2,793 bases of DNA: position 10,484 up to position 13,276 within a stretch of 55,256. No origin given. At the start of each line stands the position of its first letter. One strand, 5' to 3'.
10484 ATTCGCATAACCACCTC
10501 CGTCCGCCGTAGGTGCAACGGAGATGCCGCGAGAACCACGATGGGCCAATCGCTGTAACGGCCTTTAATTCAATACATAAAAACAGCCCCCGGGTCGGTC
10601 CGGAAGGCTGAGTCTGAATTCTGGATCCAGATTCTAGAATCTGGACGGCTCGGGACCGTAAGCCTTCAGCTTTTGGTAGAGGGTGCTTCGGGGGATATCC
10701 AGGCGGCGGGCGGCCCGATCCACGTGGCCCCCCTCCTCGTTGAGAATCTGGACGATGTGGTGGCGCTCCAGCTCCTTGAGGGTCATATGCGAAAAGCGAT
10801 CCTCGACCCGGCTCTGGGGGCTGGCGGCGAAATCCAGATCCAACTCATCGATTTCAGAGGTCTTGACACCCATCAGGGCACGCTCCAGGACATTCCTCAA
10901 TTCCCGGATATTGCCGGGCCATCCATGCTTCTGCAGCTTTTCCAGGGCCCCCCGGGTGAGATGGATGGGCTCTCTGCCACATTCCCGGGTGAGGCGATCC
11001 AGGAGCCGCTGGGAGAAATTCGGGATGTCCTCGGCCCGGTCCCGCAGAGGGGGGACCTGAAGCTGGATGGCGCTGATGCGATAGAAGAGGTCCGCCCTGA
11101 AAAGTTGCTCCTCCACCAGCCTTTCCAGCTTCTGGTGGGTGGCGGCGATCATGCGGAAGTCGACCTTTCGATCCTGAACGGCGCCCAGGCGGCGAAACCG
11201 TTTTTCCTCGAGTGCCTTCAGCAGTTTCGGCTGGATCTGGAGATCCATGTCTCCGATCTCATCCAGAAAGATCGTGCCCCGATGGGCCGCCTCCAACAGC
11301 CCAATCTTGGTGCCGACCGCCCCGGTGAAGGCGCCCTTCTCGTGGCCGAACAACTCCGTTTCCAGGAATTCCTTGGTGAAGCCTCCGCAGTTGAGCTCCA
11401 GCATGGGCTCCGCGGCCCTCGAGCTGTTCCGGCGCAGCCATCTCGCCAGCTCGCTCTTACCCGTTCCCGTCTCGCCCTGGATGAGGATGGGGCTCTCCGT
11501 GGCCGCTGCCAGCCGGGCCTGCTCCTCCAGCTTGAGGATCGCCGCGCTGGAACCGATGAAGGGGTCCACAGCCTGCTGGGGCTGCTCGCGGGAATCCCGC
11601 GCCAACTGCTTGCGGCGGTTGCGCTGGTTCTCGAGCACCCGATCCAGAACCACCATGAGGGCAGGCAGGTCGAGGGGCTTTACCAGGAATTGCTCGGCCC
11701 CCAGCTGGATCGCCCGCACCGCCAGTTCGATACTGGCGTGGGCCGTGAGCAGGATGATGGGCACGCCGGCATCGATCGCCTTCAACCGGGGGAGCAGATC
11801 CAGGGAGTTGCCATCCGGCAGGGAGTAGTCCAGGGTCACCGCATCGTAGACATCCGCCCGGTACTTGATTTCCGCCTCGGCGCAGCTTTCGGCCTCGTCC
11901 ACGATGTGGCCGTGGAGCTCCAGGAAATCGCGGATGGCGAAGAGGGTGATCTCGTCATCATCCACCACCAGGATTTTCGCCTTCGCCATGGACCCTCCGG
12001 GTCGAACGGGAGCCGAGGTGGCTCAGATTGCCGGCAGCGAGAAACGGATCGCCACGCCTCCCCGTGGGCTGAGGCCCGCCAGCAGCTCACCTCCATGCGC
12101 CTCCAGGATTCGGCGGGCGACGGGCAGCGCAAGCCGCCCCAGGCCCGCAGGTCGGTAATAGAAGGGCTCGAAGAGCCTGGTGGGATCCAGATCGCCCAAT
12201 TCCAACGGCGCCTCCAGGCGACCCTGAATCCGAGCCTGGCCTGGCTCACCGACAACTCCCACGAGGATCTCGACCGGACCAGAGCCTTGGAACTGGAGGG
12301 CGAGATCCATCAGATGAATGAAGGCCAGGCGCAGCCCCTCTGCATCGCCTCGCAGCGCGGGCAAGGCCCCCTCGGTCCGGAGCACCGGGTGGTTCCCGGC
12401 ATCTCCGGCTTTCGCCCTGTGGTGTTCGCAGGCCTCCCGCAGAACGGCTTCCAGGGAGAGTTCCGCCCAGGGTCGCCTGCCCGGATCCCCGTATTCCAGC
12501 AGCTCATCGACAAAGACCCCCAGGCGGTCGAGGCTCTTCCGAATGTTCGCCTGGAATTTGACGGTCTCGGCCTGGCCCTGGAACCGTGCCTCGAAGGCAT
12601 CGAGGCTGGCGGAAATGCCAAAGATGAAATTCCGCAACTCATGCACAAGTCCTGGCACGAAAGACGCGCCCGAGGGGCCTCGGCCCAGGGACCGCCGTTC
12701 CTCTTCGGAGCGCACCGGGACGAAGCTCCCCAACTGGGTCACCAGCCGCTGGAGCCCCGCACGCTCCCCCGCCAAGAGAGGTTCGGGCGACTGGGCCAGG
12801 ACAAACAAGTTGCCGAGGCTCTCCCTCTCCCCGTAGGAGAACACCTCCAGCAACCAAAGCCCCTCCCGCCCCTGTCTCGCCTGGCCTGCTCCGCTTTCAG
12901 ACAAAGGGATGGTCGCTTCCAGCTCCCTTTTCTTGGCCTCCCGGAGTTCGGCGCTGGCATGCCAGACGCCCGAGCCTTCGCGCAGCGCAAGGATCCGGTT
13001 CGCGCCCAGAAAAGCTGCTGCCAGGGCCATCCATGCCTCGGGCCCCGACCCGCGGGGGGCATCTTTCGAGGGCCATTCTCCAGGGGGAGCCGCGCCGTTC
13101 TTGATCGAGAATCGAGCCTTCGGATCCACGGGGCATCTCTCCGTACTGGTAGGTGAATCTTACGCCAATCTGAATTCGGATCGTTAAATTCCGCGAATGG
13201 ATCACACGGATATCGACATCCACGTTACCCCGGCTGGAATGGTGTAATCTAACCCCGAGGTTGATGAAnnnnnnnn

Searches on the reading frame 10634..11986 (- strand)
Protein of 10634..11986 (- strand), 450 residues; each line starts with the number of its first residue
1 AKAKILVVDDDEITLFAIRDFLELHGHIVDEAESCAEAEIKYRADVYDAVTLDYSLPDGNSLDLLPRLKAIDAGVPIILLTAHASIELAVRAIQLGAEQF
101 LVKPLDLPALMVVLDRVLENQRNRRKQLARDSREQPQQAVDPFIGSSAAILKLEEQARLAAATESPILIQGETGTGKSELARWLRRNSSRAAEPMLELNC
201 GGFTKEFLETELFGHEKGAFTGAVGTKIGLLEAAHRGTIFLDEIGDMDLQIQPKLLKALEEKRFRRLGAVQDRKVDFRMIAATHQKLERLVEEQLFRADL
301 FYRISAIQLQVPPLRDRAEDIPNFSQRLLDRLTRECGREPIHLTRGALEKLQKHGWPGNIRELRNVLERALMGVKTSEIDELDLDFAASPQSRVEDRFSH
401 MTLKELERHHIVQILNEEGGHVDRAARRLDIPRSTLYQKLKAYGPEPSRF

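Call 64: search_protein_families(library=pfam, proteins=[window:10634-11986:-], max_evalue=0.001)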
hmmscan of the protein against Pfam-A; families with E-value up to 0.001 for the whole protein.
window:10634-11986:- (450 aa): 11 families
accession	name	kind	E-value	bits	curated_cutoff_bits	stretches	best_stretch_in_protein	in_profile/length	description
PF00158.32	Sigma54_activat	-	6.1e-60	202.2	20.2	1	144-309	2-167/168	Sigma-54 interaction domain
PF00072.30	Response_reg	-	2.8e-23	82.6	30.2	1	5-112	1-108/111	Response regulator receiver domain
PF14532.12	Sigma54_activ_2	-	7.6e-20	72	25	1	144-314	1-138/138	Sigma-54 interaction domain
PF25601.1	AAA_lid_14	-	1.3e-18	67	27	1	315-393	1-79/87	AAA+ ATPase lid domain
PF02954.25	HTH_8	-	7.5e-15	54.8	22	1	402-443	1-42/42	Bacterial regulatory protein, Fis family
PF07728.20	AAA_5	-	9.7e-08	32.6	22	1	167-286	2-124/139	AAA domain (dynein-related subfamily)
PF07724.20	AAA_2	-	5.3e-06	27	27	1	165-280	4-117/166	AAA domain (Cdc48 subfamily)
PF01078.27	Mg_chelatase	-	2.2e-05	24.4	20.3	0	225-265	96-136/207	Magnesium chelatase, subunit ChlI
PF13384.12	HTH_23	-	4.9e-05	23.4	24.6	1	403-443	2-41/50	Homeodomain-like domain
PF00004.35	AAA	-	8.3e-05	23.5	21.2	1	167-304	1-126/131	ATPase family associated with various cellular activities (AAA)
PF20030.5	bpMoxR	-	0.00032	20.3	27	1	158-285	25-145/205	MoxR domain in the MoxR-vWA-beta-propeller ternary systems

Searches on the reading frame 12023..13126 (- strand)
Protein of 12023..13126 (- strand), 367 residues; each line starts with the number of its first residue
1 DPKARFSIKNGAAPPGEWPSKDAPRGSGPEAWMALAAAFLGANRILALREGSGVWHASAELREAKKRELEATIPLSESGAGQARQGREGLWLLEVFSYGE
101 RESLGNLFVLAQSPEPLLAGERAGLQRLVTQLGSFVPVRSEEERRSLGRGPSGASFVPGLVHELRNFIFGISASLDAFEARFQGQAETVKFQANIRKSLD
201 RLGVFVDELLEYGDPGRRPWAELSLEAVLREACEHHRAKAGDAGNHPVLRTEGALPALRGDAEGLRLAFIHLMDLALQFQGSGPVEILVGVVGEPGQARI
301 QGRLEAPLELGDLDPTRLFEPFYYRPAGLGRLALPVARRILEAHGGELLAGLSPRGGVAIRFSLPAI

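Call 64: search_protein_families(library=pfam, proteins=[window:12023-13126:-], max_evalue=0.001)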
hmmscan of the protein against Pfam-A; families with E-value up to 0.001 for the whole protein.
window:12023-13126:- (367 aa): 2 families
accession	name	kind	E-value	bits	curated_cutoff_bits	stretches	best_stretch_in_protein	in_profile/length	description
PF02518.31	HATPase_c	-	1e-05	26.4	26.4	1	260-366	1-109/111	Histidine kinase-, DNA gyrase B-, and HSP90-like ATPase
PF00512.31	HisKA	-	0.00089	19.7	26.9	0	156-213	5-61/66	His Kinase A (phospho-acceptor) domain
